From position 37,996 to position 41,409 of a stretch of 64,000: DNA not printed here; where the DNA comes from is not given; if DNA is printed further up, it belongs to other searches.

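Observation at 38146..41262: Natural permease-glycosidase fusion (MFS + GH2)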

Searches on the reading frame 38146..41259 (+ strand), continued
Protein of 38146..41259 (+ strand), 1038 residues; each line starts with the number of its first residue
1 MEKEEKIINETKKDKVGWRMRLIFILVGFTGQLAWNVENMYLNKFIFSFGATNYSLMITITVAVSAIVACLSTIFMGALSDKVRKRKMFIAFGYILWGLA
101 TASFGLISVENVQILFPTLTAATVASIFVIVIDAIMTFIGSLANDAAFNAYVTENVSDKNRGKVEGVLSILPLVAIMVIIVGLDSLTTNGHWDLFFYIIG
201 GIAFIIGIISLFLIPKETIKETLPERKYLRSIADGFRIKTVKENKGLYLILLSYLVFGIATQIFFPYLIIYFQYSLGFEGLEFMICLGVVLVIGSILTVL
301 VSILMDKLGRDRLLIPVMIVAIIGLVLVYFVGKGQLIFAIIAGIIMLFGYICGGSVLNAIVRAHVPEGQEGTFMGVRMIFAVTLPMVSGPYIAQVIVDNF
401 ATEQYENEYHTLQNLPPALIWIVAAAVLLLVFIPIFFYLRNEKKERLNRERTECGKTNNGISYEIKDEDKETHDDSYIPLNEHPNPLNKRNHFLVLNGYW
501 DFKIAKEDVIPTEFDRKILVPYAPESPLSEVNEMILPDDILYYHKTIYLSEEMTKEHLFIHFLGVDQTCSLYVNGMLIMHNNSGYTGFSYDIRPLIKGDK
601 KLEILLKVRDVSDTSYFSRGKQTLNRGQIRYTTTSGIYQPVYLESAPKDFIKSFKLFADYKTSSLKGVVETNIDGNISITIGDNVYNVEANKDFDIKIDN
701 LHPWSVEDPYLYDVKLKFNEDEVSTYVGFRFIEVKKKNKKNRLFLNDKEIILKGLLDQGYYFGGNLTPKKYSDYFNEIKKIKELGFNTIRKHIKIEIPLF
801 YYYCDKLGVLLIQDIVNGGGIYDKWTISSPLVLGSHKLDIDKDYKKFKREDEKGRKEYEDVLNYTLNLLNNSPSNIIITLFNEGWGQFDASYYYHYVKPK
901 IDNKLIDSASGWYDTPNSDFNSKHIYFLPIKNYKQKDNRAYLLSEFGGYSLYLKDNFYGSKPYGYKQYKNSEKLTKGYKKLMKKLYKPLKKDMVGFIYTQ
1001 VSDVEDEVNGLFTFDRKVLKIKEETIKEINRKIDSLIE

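Call 21: find_related_loci(query=A1, collection=genome_contigs, flank=8000)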
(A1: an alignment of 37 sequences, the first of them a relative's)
Query A1 (1038 aa) in genome_contigs; peptide patterns used: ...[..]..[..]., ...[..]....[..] (x = any residue, [..] = any of these).
600 stretches matched a pattern (row limit reached: there are more); 599 encode a relative of the query (tblastn E <= 1e-3); the best 80 are kept; 80 distinct loci.
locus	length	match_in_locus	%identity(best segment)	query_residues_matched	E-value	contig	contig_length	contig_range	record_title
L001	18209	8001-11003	50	13-1034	0e+0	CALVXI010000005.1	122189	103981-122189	MAG: uncultured Bacilli bacterium isolate BRZ_E__bin40 genome assembly, contig: BRZ_E__NODE_199_length_122189_cov_31.687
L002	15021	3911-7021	42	3-1033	0e+0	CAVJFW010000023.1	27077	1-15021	bacterium isolate H07616-L1_cleanbin_000037 genome assembly, contig: Spades_H07616-L1_contig_1132, whole genome shotgun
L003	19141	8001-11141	43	1-1034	0e+0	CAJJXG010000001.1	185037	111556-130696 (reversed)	MAG TPA_asm: uncultured Bacillales bacterium isolate ERR321628-bin.40 genome assembly, contig: NODE_23_length_185037_cov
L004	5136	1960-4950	40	13-1029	0e+0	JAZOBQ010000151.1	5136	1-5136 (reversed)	MAG: Oscillospiraceae bacterium isolate T1900044757_TS20190223.MAGScoT_cleanbin_000101 SGB_2317_k141_1301112, whole geno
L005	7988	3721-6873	39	3-1033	0e+0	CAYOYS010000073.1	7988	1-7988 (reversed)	MAG TPA_asm: uncultured Christensenellaceae bacterium isolate binchicken_co59_153 genome assembly, contig: NODE_21982_le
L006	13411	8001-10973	35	19-1029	0e+0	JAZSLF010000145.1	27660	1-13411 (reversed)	MAG: Eubacteriales bacterium isolate T1900044558_TS20190024.MAGScoT_cleanbin_000036 SGB_337_k141_327840, whole genome sh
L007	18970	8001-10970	36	13-1033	0e+0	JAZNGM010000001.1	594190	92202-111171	MAG: Lachnospiraceae bacterium isolate T1900044705_TS20190171.MAGScoT_cleanbin_000009 SGB_1807_k141_205289, whole genome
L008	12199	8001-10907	35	24-1033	0e+0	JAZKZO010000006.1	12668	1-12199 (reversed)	MAG: Eubacteriales bacterium isolate T1900045088_TC20190082.MAGScoT_cleanbin_000003 SGB_4692_k141_2936920, whole genome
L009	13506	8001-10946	35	13-1029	8e-179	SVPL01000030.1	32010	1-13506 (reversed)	MAG: Oscillospiraceae bacterium isolate SIG590 NODE_29090_length_32010_cov_3.560738, whole genome shotgun sequence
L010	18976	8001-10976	36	13-1038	1e-178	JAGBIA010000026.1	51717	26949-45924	MAG: Clostridia bacterium isolate RGIG9137 Water_deer_Rectum.Co__c260455, whole genome shotgun sequence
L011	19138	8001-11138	45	7-1038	0e+0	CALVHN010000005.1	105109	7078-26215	MAG: uncultured Bacilli bacterium isolate BRZ_KR__bin95 genome assembly, contig: BRZ_KR__NODE_113_length_105109_cov_15.3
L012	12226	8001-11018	35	18-1038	7e-173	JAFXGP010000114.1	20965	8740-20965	MAG: Lachnospiraceae bacterium isolate RGIG6397 Sheep_Rectum-5__c766631, whole genome shotgun sequence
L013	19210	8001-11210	34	18-1034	7e-168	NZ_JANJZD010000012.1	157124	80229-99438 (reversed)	Acetatifactor muris strain DSM 23669 NODE_12_length_157124_cov_19.414562, whole genome shotgun sequence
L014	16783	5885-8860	35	13-1034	1e-176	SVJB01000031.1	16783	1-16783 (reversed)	MAG: Oscillospiraceae bacterium isolate SIG424 NODE_61115_length_16783_cov_2.327329, whole genome shotgun sequence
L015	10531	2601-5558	34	13-1033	3e-166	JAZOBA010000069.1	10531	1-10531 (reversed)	MAG: Oscillospiraceae bacterium isolate T1900044759_TS20190225.MAGScoT_cleanbin_000064 SGB_2342_k141_2305801, whole geno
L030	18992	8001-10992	43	13-1031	6e-124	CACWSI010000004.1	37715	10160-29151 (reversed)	MAG: uncultured Erysipelotrichaceae bacterium isolate RUG10878 genome assembly, contig: RUG10878_asm_4, whole genome sho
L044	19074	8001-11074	37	1-1033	2e-172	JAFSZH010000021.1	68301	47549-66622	MAG: Oscillospiraceae bacterium isolate RGIG3610 Goat_Rumen.Co__c555990, whole genome shotgun sequence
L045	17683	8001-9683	41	480-1038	1e-116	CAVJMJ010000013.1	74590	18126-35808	Parasutterella excrementihominis isolate H07681-L1_cleanbin_000026 genome assembly, contig: Spades_H07681-L1_contig_163,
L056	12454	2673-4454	36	446-1038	2e-114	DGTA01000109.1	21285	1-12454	MAG TPA_asm: Lachnospiraceae bacterium UBA4348 UBA4348_contig_71723, whole genome shotgun sequence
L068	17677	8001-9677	36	475-1030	3e-112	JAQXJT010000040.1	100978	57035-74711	MAG: bacterium isolate SUG1258 k141_6352175, whole genome shotgun sequence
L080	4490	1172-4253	39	1-1038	4e-170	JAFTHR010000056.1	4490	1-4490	MAG: Clostridia bacterium isolate RGIG3828 Roe_deer_Cecum-1__c160232, whole genome shotgun sequence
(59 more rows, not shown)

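Call 29: find_encoding_contigs(protein=P0001, flank=10000, max_places=3)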
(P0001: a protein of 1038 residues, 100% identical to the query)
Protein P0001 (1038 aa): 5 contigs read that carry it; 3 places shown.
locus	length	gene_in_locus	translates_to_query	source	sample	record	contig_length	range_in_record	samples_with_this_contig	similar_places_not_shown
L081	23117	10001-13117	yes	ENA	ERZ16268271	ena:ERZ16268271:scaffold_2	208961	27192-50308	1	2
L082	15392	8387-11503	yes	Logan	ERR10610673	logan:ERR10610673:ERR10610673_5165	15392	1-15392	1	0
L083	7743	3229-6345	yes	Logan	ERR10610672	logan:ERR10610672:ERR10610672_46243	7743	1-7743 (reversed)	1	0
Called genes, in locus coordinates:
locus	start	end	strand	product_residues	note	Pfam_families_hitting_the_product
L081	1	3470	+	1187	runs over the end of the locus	PF01855:POR_N, PF17147:PFOR_II, PF01558:POR, PF00037:Fer4 (faint), PF12837:Fer4_6 (faint), PF12838:Fer4_7, PF13237:Fer4_10 (weak), PF02775:TPP_enzyme_C, +1 more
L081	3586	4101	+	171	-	PF00881:Nitroreductase (weak)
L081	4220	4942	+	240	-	PF03006:HlyIII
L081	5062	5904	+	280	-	PF10418:DHODB_Fe-S_bind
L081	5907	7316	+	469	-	PF14691:Fer4_20, PF13738:Pyr_redox_3 (faint), PF01262:AlaDh_PNT_C (faint), PF01946:Thi4 (weak), PF00070:Pyr_redox (faint), PF01266:DAO (weak), PF07992:Pyr_redox_2, PF13450:NAD_binding_8 (weak), +1 more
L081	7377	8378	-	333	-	PF03590:AsnA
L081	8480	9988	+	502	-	PF03853:YjeF_N, PF01256:Carb_kinase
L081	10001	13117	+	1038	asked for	PF07690:MFS_1, PF13347:MFS_2, PF02837:Glyco_hydro_2_N (weak), PF22666:Glyco_hydro_2_N2 (faint), PF00703:Glyco_hydro_2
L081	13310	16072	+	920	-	PF00690:Cation_ATPase_N, PF00122:E1-E2_ATPase, PF13246:Cation_ATPase, PF00702:Hydrolase, PF00689:Cation_ATPase_C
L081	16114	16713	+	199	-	PF13302:Acetyltransf_3, PF00583:Acetyltransf_1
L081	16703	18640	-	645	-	PF00664:ABC_membrane, PF00005:ABC_tran, PF01935:DUF87 (weak)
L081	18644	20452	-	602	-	PF00664:ABC_membrane, PF00005:ABC_tran, PF02463:SMC_N (weak)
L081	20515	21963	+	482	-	PF20990:DUF2207_C (weak), PF03706:LPG_synthase_TM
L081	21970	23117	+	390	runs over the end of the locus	PF13439:Glyco_transf_4, PF13579:Glyco_trans_4_4, PF00534:Glycos_transf_1, PF13692:Glyco_trans_1_4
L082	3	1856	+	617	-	?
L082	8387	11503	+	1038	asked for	PF07690:MFS_1, PF13347:MFS_2, PF02837:Glyco_hydro_2_N (weak), PF22666:Glyco_hydro_2_N2 (faint), PF00703:Glyco_hydro_2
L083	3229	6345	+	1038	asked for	PF07690:MFS_1, PF13347:MFS_2, PF02837:Glyco_hydro_2_N (weak), PF22666:Glyco_hydro_2_N2 (faint), PF00703:Glyco_hydro_2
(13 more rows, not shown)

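Call 33: predict_structure(alignment_id=A1)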
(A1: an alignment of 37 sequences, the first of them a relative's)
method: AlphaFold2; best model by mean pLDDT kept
length: 1038 residues; sequences in the alignment: 37
mean_pLDDT: 86.6   pTM: 0.69
mean pLDDT of the five models: 86.6, 86.2, 84.1, 83.7, 83.1
residues with pLDDT >= 90: 504; 70-90: 445; 50-70: 76; < 50: 13
segments of 3 or more residues with pLDDT < 50: 1-13
pLDDT, mean of each block of 10 residues (from residue 1): 35 65 89 80 68 66 84 89 87 91 76 59 74 86 89 83 84 84 81 88 93 80 70 82 91 96 85 86 87 88 83 93 95 92 94 91 87 90 88 85 74 83 96 95 78 72 79 87 92 95 94 94 93 90 95 91 90 94 84 85 94 73 78 90 95 93 94 96 94 95 96 96 95 91 94 94 91 95 97 91 97 83 67 63 80 87 90 94 81 92 88 83 83 79 91 91 90 96 92 92 92 94 97 92
secondary structure, 60 per line:
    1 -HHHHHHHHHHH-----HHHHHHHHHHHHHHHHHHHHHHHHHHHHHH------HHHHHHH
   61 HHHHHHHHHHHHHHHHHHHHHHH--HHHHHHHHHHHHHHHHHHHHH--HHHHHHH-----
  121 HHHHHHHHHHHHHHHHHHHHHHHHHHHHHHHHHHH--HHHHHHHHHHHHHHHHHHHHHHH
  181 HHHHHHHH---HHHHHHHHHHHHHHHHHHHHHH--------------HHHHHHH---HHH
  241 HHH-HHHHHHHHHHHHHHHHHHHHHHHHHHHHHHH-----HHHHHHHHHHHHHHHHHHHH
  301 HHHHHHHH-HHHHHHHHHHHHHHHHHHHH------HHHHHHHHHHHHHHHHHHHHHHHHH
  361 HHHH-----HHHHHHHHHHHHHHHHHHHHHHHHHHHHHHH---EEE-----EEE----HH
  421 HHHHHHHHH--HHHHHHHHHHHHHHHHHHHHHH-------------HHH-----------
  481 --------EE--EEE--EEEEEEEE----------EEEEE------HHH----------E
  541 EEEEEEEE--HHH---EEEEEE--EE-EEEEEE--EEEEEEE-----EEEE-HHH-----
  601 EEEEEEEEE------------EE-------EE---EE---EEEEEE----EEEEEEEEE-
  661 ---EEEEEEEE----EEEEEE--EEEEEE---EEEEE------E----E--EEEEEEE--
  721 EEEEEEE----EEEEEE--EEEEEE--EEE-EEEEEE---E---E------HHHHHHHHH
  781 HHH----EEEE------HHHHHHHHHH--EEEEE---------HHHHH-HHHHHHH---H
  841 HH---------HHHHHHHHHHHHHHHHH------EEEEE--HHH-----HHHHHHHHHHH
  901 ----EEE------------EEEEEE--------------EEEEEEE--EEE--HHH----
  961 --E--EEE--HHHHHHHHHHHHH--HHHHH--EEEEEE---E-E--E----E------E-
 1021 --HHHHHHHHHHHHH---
elements in order (helices of 4 or more, strands of 3 or more residues): H2-12 H18-47 H54-83 H86-106 H109-115 H121-155 H158-188 H192-213 H228-234 H238-243 H245-275 H281-308 H310-329 H336-364 H370-400 E404-406 E412-414 H419-429 H432-453 E493-495 E498-505 E516-520 E540-548 E557-562 E568-573 E576-582 E588-591 E601-609 E641-646 E651-659 E664-671 E676-681 E684-689 E693-697 E712-718 E721-727 E732-737 E740-745 E748-750 E752-757 H772-783 E788-791 H798-807 E810-814 H824-828 H830-836 H852-868 E875-879 H890-900 E905-907 E920-925 E940-946 E949-951 E966-968 H971-983 H986-990 E993-998 H1023-1035

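Call 40: fold_search(model_id=the predicted structure, library=pdb)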
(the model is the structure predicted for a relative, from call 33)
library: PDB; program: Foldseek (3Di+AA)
matches with E <= 10: 1077; with E <= 0.001: 655
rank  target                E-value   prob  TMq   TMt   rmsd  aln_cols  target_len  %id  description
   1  7sf2_A                5.5e-38  1.00  0.50  0.87   2.6       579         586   30  Crystal Structure of Beta-Galactosidase from Bacteroides cellulosilyticus (released 2021-11-03)
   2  7sf2_C                6.0e-38  1.00  0.50  0.88   2.5       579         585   30  Crystal Structure of Beta-Galactosidase from Bacteroides cellulosilyticus (released 2021-11-03)
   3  9j6m_A                6.3e-38  1.00  0.49  0.87   2.3       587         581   28  beta-D-galactofuranosidase ORF1110 from Streptomyces sp. JHA19, ligand-free form (released 2024-11-27)
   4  9j6m_B                7.1e-38  1.00  0.49  0.87   2.3       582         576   28  beta-D-galactofuranosidase ORF1110 from Streptomyces sp. JHA19, ligand-free form (released 2024-11-27)
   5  9j6n_A                2.7e-37  1.00  0.50  0.87   3.9       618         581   27  beta-D-galactofuranosidase ORF1110 from Streptomyces sp. JHA19, D-iminogalactitol complex (released 2024-11-27)
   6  9j6n_B                8.6e-37  1.00  0.49  0.87   4.0       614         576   27  beta-D-galactofuranosidase ORF1110 from Streptomyces sp. JHA19, D-iminogalactitol complex (released 2024-11-27)
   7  7xyr                  2.8e-29  1.00  0.44  0.81   4.0       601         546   24  Cystal Structure of Beta-glucuronidase from Bacteroides thetaiotaomicron (released 2023-07-05)
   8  6d1n_A                3.6e-22  1.00  0.42  0.73   5.2       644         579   17  Apo structure of Bacteroides uniformis Beta-glucuronidase 1 (released 2018-10-17)
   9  6d89_B                4.8e-22  1.00  0.43  0.75   4.7       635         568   17  Bacteroides uniformis beta-glucuronidase 1 with N-terminal loop deletion (released 2018-10-17)
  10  6ncz_A                1.3e-21  1.00  0.41  0.70   4.7       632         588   17  Crystal structure of hybrid beta-glucuronidase/beta-galacturonidase from Fusicatenibacter saccharivorans bound to phen (released 2019-02-20)
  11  7vqm_A                2.2e-21  1.00  0.42  0.73   5.3       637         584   19  GH2 beta-galacturonate AqGalA in complex with galacturonide (released 2021-11-24)
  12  6u7i_A                6.1e-21  1.00  0.41  0.69   6.2       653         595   17  Faecalibacterium prausnitzii Beta-glucuronidase (released 2019-10-30)
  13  6d89_A                6.6e-21  1.00  0.42  0.74   4.9       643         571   17  Bacteroides uniformis beta-glucuronidase 1 with N-terminal loop deletion (released 2018-10-17)
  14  6u7i_B                7.8e-21  1.00  0.40  0.67   6.0       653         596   17  Faecalibacterium prausnitzii Beta-glucuronidase (released 2019-10-30)
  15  4jkm_A                1.4e-20  1.00  0.41  0.67   7.4       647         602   16  Crystal Structure of Clostridium perfringens beta-glucuronidase (released 2014-09-17)
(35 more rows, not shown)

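Call 78: search_protein_representatives(protein=window:38146-41259:+)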
Query: 1038 residues. Proteins with E-value up to 0.001 (for the whole library): 8826; up to 1e-10: 3413; up to 1e-30: 1118. The best 150 are listed.
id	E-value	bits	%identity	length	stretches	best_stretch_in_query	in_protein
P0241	2.4e-281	952.6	47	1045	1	12-1036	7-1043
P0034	1.1e-279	947.1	46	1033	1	11-1035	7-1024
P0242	1.6e-218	744.6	40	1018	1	16-1033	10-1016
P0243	7.3e-193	659.7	37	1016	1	15-1033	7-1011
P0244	5.8e-191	653.4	41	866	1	177-1035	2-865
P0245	9.4e-181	619.6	37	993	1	14-1035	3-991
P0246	1.0e-179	616.2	39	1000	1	19-1023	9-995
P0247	1.5e-176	605.7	37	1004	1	19-1035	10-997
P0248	6.4e-173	593.6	36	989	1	13-1033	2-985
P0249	1.6e-164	565.9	42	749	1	266-1032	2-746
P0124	2.3e-151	522.3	55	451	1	11-449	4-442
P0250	4.3e-137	475.0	43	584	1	458-1035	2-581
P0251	2.7e-129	449.2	43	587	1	477-1033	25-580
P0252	4.7e-123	428.5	41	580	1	480-1033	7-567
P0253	9.8e-123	427.5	42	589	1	477-1036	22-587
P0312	5.4e-99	348.9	38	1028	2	688-1036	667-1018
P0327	2.3e-96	340.2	38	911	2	466-1029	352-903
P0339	2.5e-92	326.8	38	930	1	463-1035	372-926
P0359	6.6e-88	312.2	35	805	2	478-1036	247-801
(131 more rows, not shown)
